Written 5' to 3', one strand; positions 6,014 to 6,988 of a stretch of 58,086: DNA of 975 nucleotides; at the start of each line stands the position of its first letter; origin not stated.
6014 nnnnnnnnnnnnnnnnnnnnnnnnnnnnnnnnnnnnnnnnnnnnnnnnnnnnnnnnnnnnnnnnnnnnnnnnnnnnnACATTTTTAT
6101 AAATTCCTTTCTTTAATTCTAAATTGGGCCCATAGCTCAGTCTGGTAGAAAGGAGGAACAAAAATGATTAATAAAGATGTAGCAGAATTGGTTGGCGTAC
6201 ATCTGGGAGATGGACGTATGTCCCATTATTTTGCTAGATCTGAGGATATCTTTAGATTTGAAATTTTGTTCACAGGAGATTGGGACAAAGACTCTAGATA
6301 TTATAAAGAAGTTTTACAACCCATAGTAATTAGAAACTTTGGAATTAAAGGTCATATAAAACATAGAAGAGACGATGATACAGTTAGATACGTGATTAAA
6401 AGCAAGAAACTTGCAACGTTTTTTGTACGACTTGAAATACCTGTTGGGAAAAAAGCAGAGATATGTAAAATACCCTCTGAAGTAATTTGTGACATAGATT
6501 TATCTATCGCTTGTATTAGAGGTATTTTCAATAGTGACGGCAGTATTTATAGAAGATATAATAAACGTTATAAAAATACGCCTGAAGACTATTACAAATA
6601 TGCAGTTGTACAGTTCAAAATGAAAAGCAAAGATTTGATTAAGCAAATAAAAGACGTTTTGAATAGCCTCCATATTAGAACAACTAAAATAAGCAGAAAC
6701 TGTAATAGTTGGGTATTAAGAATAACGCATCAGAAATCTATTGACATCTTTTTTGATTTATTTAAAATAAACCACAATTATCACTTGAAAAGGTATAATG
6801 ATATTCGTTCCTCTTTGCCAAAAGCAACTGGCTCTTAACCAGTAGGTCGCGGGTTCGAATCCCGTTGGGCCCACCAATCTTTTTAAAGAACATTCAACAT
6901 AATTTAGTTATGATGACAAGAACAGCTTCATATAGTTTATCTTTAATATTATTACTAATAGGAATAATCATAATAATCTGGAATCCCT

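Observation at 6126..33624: A paralogous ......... gene family is joined to tRNA genes, and the tRNAs with unusual introns are exactly the ones that have one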

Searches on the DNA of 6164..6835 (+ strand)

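Call 55: search_with_rna_model(model_id=R1, sources=[L089, L090, L091, L092, L093, L094, L095, L096, L097, L098, L099, L100, L101, L102, L103, L104, L105, L106, L107, L108, L109, L110, L111, L112, L113, L114, L115, L116, L117, L118, L119, L120, L121, L122, L123, L124, L125, L126, L127, L128, L129, L130, L131, L132, L133, L134, L135, L136, L137, L138, L139, L140, L141, L142, L143, L144, L145, L146, L147, L148, L149, L150, L151, L152, L153, L154, L155, L156, L157, L158, L159, L160, L161, L162, L163, L164, L165, L166, L167, L168], max_evalue=0.01, make_alignment=true)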
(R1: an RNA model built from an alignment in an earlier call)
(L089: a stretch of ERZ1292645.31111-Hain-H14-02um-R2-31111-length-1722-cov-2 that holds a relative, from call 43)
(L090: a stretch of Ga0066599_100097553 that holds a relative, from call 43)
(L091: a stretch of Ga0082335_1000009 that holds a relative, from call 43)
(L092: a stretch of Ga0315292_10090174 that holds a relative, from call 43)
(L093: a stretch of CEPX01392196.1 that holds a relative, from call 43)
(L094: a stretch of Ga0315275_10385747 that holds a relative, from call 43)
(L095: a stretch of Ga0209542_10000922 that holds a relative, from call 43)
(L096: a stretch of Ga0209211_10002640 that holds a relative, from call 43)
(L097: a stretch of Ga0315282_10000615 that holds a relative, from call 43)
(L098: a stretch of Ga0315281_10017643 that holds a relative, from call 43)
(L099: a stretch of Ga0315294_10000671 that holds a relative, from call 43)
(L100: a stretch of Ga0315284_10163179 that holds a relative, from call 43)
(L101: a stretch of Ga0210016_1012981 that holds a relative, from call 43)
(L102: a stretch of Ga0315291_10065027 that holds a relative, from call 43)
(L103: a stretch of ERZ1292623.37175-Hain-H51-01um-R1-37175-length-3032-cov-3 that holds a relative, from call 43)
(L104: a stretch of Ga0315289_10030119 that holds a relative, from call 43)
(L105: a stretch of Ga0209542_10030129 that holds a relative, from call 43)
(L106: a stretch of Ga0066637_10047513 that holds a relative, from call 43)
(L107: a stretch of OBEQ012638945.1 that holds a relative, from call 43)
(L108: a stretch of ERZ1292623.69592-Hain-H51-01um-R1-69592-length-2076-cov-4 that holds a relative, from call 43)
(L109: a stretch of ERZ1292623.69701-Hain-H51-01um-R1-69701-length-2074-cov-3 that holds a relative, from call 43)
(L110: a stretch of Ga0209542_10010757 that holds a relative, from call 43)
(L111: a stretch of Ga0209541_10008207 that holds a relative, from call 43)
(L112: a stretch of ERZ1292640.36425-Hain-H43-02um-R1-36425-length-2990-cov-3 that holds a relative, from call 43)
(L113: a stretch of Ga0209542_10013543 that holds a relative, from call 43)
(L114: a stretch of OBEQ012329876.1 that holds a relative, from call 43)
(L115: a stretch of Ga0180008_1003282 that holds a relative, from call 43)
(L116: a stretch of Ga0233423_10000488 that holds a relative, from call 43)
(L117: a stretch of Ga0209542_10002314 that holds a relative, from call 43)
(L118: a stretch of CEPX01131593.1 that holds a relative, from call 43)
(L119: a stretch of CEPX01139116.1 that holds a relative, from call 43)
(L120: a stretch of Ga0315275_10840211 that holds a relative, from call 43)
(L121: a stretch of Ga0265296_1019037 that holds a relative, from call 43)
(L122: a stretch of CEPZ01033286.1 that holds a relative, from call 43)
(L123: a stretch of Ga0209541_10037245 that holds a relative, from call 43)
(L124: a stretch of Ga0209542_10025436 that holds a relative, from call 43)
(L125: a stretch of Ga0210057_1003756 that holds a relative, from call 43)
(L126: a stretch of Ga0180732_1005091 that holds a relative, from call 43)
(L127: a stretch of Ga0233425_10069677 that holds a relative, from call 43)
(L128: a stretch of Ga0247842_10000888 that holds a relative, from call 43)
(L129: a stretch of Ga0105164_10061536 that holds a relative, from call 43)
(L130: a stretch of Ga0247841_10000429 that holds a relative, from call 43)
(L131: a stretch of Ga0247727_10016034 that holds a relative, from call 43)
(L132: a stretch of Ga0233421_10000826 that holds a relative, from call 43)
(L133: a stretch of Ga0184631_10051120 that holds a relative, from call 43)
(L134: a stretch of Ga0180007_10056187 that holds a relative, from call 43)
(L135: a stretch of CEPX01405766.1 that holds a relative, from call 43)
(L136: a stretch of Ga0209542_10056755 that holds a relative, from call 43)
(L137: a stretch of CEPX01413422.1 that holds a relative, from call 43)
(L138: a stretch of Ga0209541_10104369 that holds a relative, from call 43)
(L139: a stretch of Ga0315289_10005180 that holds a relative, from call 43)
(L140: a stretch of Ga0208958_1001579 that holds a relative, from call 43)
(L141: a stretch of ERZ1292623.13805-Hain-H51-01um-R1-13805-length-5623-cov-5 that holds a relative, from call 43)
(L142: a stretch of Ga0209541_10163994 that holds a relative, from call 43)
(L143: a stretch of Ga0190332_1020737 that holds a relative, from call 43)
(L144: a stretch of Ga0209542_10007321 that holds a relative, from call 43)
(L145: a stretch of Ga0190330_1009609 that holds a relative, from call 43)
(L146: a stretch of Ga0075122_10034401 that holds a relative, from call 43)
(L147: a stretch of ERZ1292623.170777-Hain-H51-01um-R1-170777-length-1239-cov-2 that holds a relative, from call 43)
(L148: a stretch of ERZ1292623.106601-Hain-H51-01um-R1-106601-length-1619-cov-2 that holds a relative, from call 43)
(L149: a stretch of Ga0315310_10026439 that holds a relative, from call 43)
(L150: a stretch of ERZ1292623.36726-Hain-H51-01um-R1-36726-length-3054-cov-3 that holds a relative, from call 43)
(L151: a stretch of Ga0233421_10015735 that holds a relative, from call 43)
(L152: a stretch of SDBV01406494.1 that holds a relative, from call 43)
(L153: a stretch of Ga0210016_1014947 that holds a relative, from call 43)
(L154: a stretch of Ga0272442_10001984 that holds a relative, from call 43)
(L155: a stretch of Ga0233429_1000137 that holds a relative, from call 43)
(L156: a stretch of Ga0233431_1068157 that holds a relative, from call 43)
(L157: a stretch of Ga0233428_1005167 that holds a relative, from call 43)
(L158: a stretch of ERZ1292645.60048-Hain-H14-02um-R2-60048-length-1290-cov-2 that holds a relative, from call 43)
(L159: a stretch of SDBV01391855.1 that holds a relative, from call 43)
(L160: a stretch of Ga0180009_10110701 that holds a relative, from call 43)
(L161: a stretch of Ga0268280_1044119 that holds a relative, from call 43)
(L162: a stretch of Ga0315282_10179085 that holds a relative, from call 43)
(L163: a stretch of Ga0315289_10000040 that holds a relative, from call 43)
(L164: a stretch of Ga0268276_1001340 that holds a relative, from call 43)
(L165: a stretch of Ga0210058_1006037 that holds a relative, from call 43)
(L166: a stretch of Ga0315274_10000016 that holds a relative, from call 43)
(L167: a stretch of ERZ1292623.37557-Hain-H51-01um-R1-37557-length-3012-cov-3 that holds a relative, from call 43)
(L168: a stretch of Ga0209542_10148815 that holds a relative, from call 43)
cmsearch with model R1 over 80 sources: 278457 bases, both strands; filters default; matches with E-value up to 0.01: 80.
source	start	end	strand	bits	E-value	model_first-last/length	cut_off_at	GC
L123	3162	3234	-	84.9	9.7e-25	1-73/73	no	0.53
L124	3162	3234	-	84.9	9.7e-25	1-73/73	no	0.53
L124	4259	4330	-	82.8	4.8e-24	1-73/73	no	0.53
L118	3866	3937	+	82.5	5.9e-24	1-73/73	no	0.53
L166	5160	5232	+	78.8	9.9e-23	1-73/73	no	0.62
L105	3558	3631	+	76.7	5e-22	1-73/73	no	0.61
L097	3210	3281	+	74.8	1.9e-21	1-73/73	no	0.53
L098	3210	3281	+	74.8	1.9e-21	1-73/73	no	0.53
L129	423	496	+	74.8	2.1e-21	1-73/73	no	0.58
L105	2412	2483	+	74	3.8e-21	1-73/73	no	0.6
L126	1230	1303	+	72.8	9e-21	1-73/73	no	0.53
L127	1123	1195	+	70.7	4.4e-20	1-73/73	no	0.55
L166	1759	1874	+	70.5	5.2e-20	1-73/73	no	0.54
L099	1880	1966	-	66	1.6e-18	1-73/73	no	0.57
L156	925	1026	+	63.9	7.8e-18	1-73/73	no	0.53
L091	3190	3319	+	63.8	8.6e-18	1-73/73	no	0.48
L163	3199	3304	+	63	1.5e-17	1-73/73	no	0.51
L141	3158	3259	+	63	1.5e-17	1-73/73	no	0.48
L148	1243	1344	+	62.8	1.8e-17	1-73/73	no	0.5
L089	1424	1523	-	61.7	4.1e-17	1-73/73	no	0.53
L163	2297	2383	-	61.5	4.6e-17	1-73/73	no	0.56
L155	3130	3239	-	61.1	6.5e-17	1-73/73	no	0.53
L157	3130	3239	-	61.1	6.5e-17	1-73/73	no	0.53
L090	1226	1327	+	60.5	9.9e-17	1-73/73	no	0.51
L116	3175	3288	-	59.8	1.7e-16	1-73/73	no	0.46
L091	2336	2425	+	58.6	4.2e-16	1-73/73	no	0.58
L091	4115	4244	+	57.9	7.2e-16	1-73/73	no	0.51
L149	1256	1368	+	57.9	7.2e-16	1-73/73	no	0.64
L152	1060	1132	+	56.5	2.1e-15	1-73/73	no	0.52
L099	3130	3214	+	56.3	2.4e-15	1-73/73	no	0.49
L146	968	1103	-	56.2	2.7e-15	1-73/73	no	0.46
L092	1673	1759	+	55.9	3.3e-15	1-73/73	no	0.6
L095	3151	3251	+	55.8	3.6e-15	1-73/73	no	0.6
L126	712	784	+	55.2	5.7e-15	1-73/73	no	0.49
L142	1839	1944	+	52.1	5.8e-14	1-73/73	no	0.52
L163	3311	3403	+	52.1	5.9e-14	1-73/73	no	0.55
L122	4299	4391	+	52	6.2e-14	1-73/73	no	0.49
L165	3099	3171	+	51.6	8.2e-14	1-73/73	no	0.62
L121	755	828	+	51.3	1.1e-13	1-73/73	no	0.5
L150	1798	1870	+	50.7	1.7e-13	1-73/73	no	0.6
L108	767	839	+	50.4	2.1e-13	1-73/73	no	0.52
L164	3100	3172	+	49.9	3.1e-13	1-73/73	no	0.55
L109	876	1024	+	49.4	4.6e-13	1-73/73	no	0.47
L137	2389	2461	+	49.1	5.5e-13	1-73/73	no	0.53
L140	3171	3302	+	49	6.2e-13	1-73/73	no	0.48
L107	989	1061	+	48.8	7.1e-13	1-73/73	no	0.62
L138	1630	1700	+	48.6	8.2e-13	1-73/73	no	0.52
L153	3130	3201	+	48.6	8.3e-13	1-73/73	no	0.47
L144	2416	2562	+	48.6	8.6e-13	1-73/73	no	0.49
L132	3649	3721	+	48.5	8.9e-13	1-73/73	no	0.58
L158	1068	1140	+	48.4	9.6e-13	1-73/73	no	0.59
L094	757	901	+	48.3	1e-12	1-73/73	no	0.52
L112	755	882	+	48.3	1e-12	1-73/73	no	0.54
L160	1202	1349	+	48.2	1.1e-12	1-73/73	no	0.49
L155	1984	2058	-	48.2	1.1e-12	1-73/73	no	0.57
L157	1984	2058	-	48.2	1.1e-12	1-73/73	no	0.57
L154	3109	3181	+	47.4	2.1e-12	1-73/73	no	0.56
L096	3654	3799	+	47.3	2.2e-12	1-73/73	no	0.51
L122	3154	3224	+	46.3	4.9e-12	1-73/73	no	0.56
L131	1598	1670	+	45.9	6.5e-12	1-73/73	no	0.6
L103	2193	2265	+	45.1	1.2e-11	1-73/73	no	0.6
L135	747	887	-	44.2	2.3e-11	1-73/73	no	0.5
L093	892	1002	+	44.1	2.6e-11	1-73/73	no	0.48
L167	2076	2148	+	43.6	3.5e-11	1-73/73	no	0.55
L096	3132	3278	+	43.5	3.8e-11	1-73/73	no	0.54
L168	1074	1147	+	43.3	4.7e-11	1-73/73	no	0.62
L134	1594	1697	+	42.3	9.5e-11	1-73/73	no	0.49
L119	1567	1639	+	42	1.2e-10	1-73/73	no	0.58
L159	988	1096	+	41.7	1.5e-10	1-73/73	no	0.52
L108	1951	2076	+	40.6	3.5e-10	2-71/73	no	0.46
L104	3133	3205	+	38.8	1.4e-09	1-73/73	no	0.58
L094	972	1063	+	35.8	1.3e-08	1-73/73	no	0.6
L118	2241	2345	+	35.6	1.6e-08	1-73/73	no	0.5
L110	1972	2055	+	27.9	5.1e-06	1-73/73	no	0.6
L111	558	641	+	27.9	5.1e-06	1-73/73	no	0.6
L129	1829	1917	+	24.3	7.8e-05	1-73/73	no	0.62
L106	778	856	+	23.4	0.00016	1-73/73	no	0.53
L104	5044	5075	+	21.1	0.00088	1-33/73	3'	0.5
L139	3146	3202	+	19.6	0.0027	1-73/73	no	0.65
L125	3121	3195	+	18.5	0.0067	1-73/73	no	0.49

Alignment A8: 80 matches aligned to the model, 215 columns, each read 5' to 3' on its own strand. Consensus structure (alignment columns), stored with it:
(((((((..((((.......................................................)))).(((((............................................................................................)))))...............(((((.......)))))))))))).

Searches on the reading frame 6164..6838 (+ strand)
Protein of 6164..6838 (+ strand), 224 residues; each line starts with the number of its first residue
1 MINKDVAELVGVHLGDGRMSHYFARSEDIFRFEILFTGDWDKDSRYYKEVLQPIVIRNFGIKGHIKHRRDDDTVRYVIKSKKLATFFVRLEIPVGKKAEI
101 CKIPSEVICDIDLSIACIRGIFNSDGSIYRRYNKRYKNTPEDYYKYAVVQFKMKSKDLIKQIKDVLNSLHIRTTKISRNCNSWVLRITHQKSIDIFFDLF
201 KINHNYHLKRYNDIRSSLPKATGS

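Call 5: search_protein_families(library=pfam, proteins=[window:6164-6838:+], max_evalue=0.1)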
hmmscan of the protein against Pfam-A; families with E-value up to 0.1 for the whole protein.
window:6164-6838:+ (224 aa): 5 families
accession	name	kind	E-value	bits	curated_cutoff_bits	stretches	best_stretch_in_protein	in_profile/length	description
PF14528.11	LAGLIDADG_3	-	2.9e-10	40.7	22.5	1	115-198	4-79/82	LAGLIDADG-like domain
PF00961.24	LAGLIDADG_1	-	4.1e-05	24.8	23.1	1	120-204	3-86/102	LAGLIDADG endonuclease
PF14527.11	LAGLIDADG_WhiA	-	0.00026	21.5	23.2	0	117-199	4-73/93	WhiA LAGLIDADG-like domain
PF17908.6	APAF1_C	-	0.033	14.6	22.8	1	130-185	10-71/135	APAF-1 helical domain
PF23881.1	DUF7234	-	0.072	13.6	24.4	0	133-204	2-71/80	Family of unknown function (DUF7234)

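Call 43: find_related_loci(query=A4, collection=metagenome_contigs, flank=2500)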
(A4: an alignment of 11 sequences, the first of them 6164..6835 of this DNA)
Query A4 (224 aa) in metagenome_contigs; peptide patterns used: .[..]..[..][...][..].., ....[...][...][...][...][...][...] (x = any residue, [..] = any of these).
369 stretches matched a pattern; 223 encode a relative of the query (tblastn E <= 1e-3); the best 80 are kept; 80 distinct loci.
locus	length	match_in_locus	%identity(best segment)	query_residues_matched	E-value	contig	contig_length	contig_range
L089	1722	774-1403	47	2-213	8e-55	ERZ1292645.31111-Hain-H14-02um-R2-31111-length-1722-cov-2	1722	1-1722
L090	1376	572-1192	42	2-211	1e-48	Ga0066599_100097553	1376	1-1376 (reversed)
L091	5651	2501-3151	38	2-216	2e-46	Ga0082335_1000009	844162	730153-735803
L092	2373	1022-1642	40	2-211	1e-45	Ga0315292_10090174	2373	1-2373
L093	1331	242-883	41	2-217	4e-47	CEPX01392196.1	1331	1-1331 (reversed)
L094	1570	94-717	42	1-211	3e-43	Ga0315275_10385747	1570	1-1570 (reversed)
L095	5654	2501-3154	37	2-223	3e-38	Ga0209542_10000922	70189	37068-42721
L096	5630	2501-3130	28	1-220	3e-23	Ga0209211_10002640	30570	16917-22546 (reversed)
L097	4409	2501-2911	34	2-137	7e-21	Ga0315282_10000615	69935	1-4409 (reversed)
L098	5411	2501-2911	34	2-137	7e-21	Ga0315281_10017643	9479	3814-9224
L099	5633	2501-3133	28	2-223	4e-19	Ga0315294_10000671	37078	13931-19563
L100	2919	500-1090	28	5-210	8e-19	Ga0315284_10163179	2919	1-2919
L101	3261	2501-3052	26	5-211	1e-17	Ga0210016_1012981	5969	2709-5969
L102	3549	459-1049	28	5-210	2e-17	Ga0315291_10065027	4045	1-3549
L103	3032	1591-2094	27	2-180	4e-17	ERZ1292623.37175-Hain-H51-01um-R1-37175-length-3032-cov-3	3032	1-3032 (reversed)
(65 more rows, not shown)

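Call 70: search_protein_families(library=ncbifam, proteins=[window:6164-6835:+], max_evalue=0.01)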
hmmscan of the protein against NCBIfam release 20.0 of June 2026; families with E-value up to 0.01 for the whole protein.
window:6164-6835:+ (224 aa): 2 families
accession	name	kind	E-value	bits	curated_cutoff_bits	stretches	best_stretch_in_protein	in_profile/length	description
NF038162.1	RtcB_rel_intein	exception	1.7e-06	26.3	1150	1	69-211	307-451/961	intein-containing RtcB family protein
NF011287.0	PRK14698.1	equivalog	0.0001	20.5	1238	1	54-127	427-499/1017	V-type ATP synthase subunit A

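Call 85: find_related_loci(query=A4, collection=viral_contigs, flank=3000)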
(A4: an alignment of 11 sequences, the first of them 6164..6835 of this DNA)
Query A4 (224 aa) in viral_contigs; peptide patterns used: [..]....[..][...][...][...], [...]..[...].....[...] (x = any residue, [..] = any of these).
600 stretches matched a pattern (row limit reached: there are more); 4 encode a relative of the query (tblastn E <= 1e-3); 4 distinct loci.
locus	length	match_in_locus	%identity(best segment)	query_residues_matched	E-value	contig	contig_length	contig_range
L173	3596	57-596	23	7-204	1e-9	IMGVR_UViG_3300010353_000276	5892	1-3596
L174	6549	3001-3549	25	14-192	2e-8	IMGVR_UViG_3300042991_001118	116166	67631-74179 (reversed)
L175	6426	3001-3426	24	2-171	1e-6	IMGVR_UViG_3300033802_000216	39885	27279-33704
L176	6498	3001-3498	23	10-222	2e-6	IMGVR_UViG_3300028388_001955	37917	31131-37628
